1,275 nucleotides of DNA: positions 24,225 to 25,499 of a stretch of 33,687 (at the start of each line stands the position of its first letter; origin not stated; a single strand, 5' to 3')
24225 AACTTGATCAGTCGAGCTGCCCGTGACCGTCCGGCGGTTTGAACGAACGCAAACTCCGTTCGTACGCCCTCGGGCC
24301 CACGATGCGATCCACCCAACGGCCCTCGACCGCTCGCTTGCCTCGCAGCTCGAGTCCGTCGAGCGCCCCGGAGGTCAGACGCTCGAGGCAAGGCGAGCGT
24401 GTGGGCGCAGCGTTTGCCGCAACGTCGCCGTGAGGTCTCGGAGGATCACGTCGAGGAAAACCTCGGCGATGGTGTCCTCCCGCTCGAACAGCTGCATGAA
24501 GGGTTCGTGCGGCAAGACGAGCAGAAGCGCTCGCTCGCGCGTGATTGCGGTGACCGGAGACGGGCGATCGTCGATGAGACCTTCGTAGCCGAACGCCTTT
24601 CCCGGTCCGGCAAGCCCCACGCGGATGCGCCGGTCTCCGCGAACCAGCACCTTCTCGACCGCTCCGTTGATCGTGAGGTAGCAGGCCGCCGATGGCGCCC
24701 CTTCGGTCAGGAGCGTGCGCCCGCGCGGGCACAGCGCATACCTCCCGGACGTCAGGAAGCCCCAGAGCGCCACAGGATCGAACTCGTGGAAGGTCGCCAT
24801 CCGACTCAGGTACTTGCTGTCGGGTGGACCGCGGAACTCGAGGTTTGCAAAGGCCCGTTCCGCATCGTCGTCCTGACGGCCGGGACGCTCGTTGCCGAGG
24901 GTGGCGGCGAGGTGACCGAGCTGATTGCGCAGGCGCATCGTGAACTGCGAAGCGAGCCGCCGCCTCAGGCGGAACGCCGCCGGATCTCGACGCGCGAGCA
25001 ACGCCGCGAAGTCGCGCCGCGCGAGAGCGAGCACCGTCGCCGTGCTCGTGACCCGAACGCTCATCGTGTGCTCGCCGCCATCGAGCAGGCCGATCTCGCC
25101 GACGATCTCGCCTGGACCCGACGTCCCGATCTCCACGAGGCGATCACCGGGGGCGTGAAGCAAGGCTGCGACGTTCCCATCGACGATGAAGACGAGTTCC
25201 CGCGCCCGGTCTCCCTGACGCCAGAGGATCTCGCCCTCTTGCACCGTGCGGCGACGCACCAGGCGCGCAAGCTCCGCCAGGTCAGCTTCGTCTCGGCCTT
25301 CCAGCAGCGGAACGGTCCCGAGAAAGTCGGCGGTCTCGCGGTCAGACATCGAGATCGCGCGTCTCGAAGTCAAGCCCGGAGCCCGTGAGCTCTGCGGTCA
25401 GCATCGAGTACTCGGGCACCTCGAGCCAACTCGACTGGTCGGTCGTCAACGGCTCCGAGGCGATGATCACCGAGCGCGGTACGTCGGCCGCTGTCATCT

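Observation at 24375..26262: Ntn-amidotransferase-like enzyme translationally coupled to an output-less tandem CNB protein with both nucleotide cassettes degenerate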

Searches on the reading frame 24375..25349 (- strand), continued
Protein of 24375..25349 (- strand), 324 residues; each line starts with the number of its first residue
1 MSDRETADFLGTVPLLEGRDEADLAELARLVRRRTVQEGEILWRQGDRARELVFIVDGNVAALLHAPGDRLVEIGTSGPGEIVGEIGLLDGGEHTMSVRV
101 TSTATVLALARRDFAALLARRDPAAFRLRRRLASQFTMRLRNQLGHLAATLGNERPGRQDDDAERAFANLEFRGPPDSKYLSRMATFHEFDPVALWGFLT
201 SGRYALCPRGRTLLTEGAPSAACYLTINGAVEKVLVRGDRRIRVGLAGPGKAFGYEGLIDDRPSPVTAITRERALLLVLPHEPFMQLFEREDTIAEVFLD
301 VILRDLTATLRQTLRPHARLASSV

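Call 58: search_protein_families(library=pfam, proteins=[P0372, P0277, P0374, P0318, P0265, P0275, P0355, P0386], max_evalue=0.001)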
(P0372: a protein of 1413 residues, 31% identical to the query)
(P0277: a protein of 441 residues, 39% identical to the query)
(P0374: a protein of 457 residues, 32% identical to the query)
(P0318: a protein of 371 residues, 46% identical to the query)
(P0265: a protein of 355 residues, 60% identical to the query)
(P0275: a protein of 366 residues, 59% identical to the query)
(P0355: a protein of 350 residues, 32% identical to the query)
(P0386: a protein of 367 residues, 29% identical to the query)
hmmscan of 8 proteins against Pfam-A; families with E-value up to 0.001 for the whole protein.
P0372 (1413 aa): 6 families
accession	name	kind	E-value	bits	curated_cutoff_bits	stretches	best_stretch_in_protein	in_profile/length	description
PF00069.31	Pkinase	-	2.4e-38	132.5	31.7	1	25-297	1-259/263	Protein kinase domain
PF00027.35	cNMP_binding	-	1.3e-27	96.1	27.5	2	672-755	2-86/89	Cyclic nucleotide-binding domain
PF07714.23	PK_Tyr_Ser-Thr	-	2.1e-25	90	23.1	1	27-290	3-249/258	Protein tyrosine and serine/threonine kinase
PF00266.25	Aminotran_5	-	9e-13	48.4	21.5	1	915-1209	20-317/371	Aminotransferase class-V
PF00042.28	Globin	-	4.4e-11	43.7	22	1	344-446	2-116/117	Globin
PF01636.29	APH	-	2.5e-08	34.4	23.2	1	31-138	5-110/239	Phosphotransferase enzyme family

P0277 (441 aa): 1 family
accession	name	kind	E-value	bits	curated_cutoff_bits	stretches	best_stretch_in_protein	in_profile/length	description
PF00027.35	cNMP_binding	-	4.2e-38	129.6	27.5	2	47-130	2-84/89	Cyclic nucleotide-binding domain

P0374 (457 aa): 1 family
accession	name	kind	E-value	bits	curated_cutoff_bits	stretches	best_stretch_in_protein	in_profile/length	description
PF00027.35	cNMP_binding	-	1.4e-30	105.6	27.5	2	33-114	6-87/89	Cyclic nucleotide-binding domain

P0318 (371 aa): 0 families

P0265 (355 aa): 1 family
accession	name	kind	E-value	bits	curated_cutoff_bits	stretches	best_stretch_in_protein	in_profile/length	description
PF00027.35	cNMP_binding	-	1.2e-07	32.1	27.5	1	55-137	4-84/89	Cyclic nucleotide-binding domain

P0275 (366 aa): 1 family
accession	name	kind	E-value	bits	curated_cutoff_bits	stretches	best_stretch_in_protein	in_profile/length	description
PF00027.35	cNMP_binding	-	7.6e-07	29.5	27.5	1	54-95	46-87/89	Cyclic nucleotide-binding domain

P0355 (350 aa): 1 family
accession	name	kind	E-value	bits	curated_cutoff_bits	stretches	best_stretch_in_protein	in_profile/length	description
PF00027.35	cNMP_binding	-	2.4e-31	108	27.5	2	229-312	2-86/89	Cyclic nucleotide-binding domain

P0386 (367 aa): 1 family
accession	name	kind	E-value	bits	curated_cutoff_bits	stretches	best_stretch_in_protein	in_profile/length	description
PF00027.35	cNMP_binding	-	2.4e-35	120.8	27.5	2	34-119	3-88/89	Cyclic nucleotide-binding domain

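Call 67: search_protein_families(library=ncbifam, proteins=[L018:1165-2046:-, L018:2100-3554:+, L018:2157-3653:-, L018:44-1162:+, L074:7152-8063:+, L167:2699-4999:+], max_evalue=0.00001)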
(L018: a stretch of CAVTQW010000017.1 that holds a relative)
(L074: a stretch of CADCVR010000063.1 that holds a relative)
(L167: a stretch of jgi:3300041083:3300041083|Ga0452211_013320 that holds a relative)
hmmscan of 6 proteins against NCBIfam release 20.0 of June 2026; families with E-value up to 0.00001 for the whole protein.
L018:1165-2046:- (293 aa): 3 families
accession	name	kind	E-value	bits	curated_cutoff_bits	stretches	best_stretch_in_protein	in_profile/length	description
TIGR03442.1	TIGR03442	equivalog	8.2e-48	162.9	218.65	1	18-284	1-247/251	ergothioneine biosynthesis protein EgtC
NF001484.0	PRK00331.1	subfamily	5.2e-08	31.7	381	1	94-170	63-136/601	isomerizing glutamine--fructose-6-phosphate transaminase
TIGR01135.1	glmS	equivalog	3.5e-06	25.8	418.05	1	95-166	63-131/607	glutamine--fructose-6-phosphate transaminase (isomerizing)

L018:2100-3554:+ (484 aa): 0 families

L018:2157-3653:- (498 aa): 3 families
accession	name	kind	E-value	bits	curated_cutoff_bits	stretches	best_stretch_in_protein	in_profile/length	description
TIGR01788.1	Glu-decarb-GAD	equivalog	6.6e-198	657.7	380.4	1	62-480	10-430/431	glutamate decarboxylase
TIGR03812.1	tyr_de_CO2_Arch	equivalog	2.7e-36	125.2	299.4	1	103-474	30-373/375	tyrosine decarboxylase MfnA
NF002748.0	PRK02769.1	equivalog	2.2e-07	29.9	305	1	227-373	150-290/382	histidine decarboxylase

L018:44-1162:+ (372 aa): 3 families
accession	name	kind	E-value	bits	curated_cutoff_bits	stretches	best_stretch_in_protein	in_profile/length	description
TIGR00893.1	2A0114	subfamily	1.7e-07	30.6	395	1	15-142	19-149/399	D-galactonate transporter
TIGR00880.1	2_A_01_02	superfamily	7.7e-07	29.3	131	1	29-153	2-129/141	multidrug resistance protein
NF053813.1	MFS_TcaB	equivalog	3.5e-06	26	475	1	10-157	26-176/396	putative multidrug effflux MFS transporter TcaB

L074:7152-8063:+ (304 aa): 4 families
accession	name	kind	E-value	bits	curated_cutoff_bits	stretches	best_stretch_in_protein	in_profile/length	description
NF058543.1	ActPatMycb56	equivalog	3.3e-22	78.8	460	2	6-121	13-127/317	acetyltransferase Pat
NF041163.2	encap_f2b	equivalog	4e-14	52.6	400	1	157-276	73-195/450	family 2B encapsulin nanocompartment shell protein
TIGR03896.1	cyc_nuc_ocin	subfamily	1.5e-13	50.8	161.05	1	181-273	11-108/317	bacteriocin-type transport-associated protein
NF008732.0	PRK11753.1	equivalog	8.7e-12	45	266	1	170-286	15-133/214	cAMP-activated global transcriptional regulator CRP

L167:2699-4999:+ (766 aa): 9 families
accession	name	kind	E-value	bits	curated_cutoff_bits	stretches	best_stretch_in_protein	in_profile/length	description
NF058543.1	ActPatMycb56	equivalog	5.6e-21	74.7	460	2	448-544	5-100/317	acetyltransferase Pat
NF041163.2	encap_f2b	equivalog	9.3e-17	61.3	400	2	607-729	68-193/450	family 2B encapsulin nanocompartment shell protein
TIGR03467.1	HpnE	equivalog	3e-12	46.6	283.05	1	4-45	1-42/430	hydroxysqualene dehydroxylase HpnE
TIGR03896.1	cyc_nuc_ocin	subfamily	2e-11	43.8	161.05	1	615-733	143-262/317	bacteriocin-type transport-associated protein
NF008732.0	PRK11753.1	equivalog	3.8e-09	36.3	266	0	471-544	32-106/214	cAMP-activated global transcriptional regulator CRP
NF005560.0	PRK07233.1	equivalog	5.3e-08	32.1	252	1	4-38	3-37/435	hypothetical protein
NF009410.0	PRK12771.1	subfamily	2e-06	26.7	516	1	4-43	141-181/566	NAD(P)-binding protein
NF005547.0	PRK07208.1-3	equivalog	2.3e-06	26.6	380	1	4-61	7-60/465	hypothetical protein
NF006901.0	PRK09392.1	equivalog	2.8e-06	26.8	211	0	608-683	5-80/236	transcriptional activator FtrB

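Call 74: find_encoding_contigs(protein=P0445, flank=4000, max_places=1)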
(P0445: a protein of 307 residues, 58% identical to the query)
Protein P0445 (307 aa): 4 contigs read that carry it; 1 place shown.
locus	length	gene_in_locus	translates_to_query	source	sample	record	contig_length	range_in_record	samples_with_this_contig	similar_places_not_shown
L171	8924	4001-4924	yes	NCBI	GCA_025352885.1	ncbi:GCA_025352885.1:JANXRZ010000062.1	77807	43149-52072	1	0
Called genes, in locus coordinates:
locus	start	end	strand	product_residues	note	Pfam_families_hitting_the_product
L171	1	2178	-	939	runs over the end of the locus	PF00111:Fer2 (weak), PF13510:Fer2_4, PF14697:Fer4_21 (weak), PF22117:Fer4_Nqo3, PF12838:Fer4_7, PF04879:Molybdop_Fe4S4, PF00384:Molybdopterin, PF01568:Molydop_binding, +5 more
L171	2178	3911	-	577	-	PF01257:2Fe-2S_thioredx, PF01512:Complex1_51K, PF10531:SLBB (weak), PF10589:NADH_4Fe-4S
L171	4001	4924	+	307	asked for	PF13230:GATase_4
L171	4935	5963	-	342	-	PF00027:cNMP_binding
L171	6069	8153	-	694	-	-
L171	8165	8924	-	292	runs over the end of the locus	PF02629:CoA_binding, PF13380:CoA_binding_2 (faint), PF00549:Ligase_CoA, PF13607:Succ_CoA_lig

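Call 75: find_encoding_contigs(protein=P0457, flank=4000, max_places=1)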
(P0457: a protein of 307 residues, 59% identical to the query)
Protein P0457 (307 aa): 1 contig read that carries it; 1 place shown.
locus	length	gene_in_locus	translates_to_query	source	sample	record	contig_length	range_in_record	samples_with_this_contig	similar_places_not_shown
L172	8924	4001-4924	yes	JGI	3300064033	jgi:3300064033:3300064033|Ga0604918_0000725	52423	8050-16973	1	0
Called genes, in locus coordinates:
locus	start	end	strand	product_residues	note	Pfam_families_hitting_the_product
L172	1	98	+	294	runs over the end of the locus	PF02629:CoA_binding, PF13607:Succ_CoA_lig, PF00549:Ligase_CoA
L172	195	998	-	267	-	PF00106:adh_short, PF08659:KR, PF23441:SDR (weak), PF13561:adh_short_C2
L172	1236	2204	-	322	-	PF03401:TctC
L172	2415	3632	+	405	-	PF02515:CoA_transf_3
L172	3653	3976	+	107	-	PF00893:Multi_Drug_Res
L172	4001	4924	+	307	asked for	PF13230:GATase_4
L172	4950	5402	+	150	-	PF02639:DUF188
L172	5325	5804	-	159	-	PF04343:DUF488, PF22751:DUF488-N3a, PF22752:DUF488-N3i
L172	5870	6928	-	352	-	PF00027:cNMP_binding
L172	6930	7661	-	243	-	-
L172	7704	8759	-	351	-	PF00180:Iso_dh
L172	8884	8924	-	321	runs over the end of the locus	PF03401:TctC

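Call 76: find_encoding_contigs(protein=P0462, flank=4000, max_places=1)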
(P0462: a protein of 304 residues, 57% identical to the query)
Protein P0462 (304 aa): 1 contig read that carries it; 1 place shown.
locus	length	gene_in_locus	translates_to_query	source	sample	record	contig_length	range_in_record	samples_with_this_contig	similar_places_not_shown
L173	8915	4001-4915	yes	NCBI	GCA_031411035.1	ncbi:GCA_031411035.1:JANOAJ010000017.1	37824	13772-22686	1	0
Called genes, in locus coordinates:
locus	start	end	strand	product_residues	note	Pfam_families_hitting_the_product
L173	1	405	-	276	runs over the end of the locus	PF07589:PEP_exosort_dom (weak)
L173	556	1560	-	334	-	PF00478:IMPDH (weak), PF03060:NMO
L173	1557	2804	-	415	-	PF00696:AA_kinase, PF01842:ACT, PF22468:ACT_9 (weak), PF01842:ACT (weak), PF13840:ACT_7, PF22468:ACT_9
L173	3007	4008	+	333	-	PF00027:cNMP_binding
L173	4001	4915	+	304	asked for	PF13230:GATase_4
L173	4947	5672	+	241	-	PF05401:NodS (weak), PF08003:Methyltransf_9 (weak), PF13489:Methyltransf_23, PF02353:CMAS, PF13847:Methyltransf_31, PF08241:Methyltransf_11, PF08242:Methyltransf_12, PF13649:Methyltransf_25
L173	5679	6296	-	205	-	PF02798:GST_N (weak), PF13409:GST_N_2, PF13417:GST_N_3 (weak), PF00043:GST_C (faint)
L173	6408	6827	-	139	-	-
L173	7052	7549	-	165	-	-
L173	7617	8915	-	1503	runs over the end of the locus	PF00310:GATase_2, PF04898:Glu_syn_central, PF01645:Glu_synthase, PF01493:GXGXG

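Call 77: find_encoding_contigs(protein=P0402, flank=4000, max_places=1)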
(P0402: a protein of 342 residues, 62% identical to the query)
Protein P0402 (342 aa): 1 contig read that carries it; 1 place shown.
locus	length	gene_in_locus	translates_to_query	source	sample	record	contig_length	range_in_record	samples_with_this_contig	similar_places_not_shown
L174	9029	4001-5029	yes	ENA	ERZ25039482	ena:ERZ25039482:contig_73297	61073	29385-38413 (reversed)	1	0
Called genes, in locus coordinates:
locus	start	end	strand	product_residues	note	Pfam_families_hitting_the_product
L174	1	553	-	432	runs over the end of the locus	PF11528:DUF3224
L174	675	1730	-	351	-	-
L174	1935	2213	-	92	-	-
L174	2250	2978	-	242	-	-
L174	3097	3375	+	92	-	PF08241:Methyltransf_11 (weak)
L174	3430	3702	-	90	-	-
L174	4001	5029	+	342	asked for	PF13230:GATase_4, PF13522:GATase_6 (weak)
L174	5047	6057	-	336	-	PF00027:cNMP_binding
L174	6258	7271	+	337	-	PF00478:IMPDH (faint), PF03060:NMO, PF01070:FMN_dh, PF03060:NMO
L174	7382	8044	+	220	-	-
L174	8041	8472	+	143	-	-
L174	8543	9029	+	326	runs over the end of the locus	-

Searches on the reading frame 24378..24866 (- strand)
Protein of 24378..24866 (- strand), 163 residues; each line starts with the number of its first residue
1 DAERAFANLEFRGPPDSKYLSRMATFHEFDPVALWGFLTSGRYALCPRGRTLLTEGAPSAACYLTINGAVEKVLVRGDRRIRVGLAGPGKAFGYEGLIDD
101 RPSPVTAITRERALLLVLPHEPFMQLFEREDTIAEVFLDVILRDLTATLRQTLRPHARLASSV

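Call 64: search_protein_families(library=pfam, proteins=[window:24378-24866:-], max_evalue=0.01)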
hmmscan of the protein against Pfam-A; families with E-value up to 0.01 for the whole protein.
seq(163 aa): 1 family
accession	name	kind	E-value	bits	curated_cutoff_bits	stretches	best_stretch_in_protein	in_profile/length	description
PF00027.35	cNMP_binding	-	2.1e-13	50.5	27.5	1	47-129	5-88/89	Cyclic nucleotide-binding domain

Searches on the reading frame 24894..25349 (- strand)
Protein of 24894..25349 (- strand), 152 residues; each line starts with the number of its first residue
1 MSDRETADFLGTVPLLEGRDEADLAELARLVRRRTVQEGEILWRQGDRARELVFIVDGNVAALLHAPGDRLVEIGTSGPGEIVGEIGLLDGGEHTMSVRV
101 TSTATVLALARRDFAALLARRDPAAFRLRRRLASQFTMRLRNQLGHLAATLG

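Call 64: search_protein_families(library=pfam, proteins=[window:24894-25349:-], max_evalue=0.01)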
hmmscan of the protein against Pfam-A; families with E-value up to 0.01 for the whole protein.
seq(152 aa): 1 family
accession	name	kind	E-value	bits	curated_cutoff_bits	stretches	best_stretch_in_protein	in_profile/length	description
PF00027.35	cNMP_binding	-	1.3e-17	64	27.5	1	34-120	2-88/89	Cyclic nucleotide-binding domain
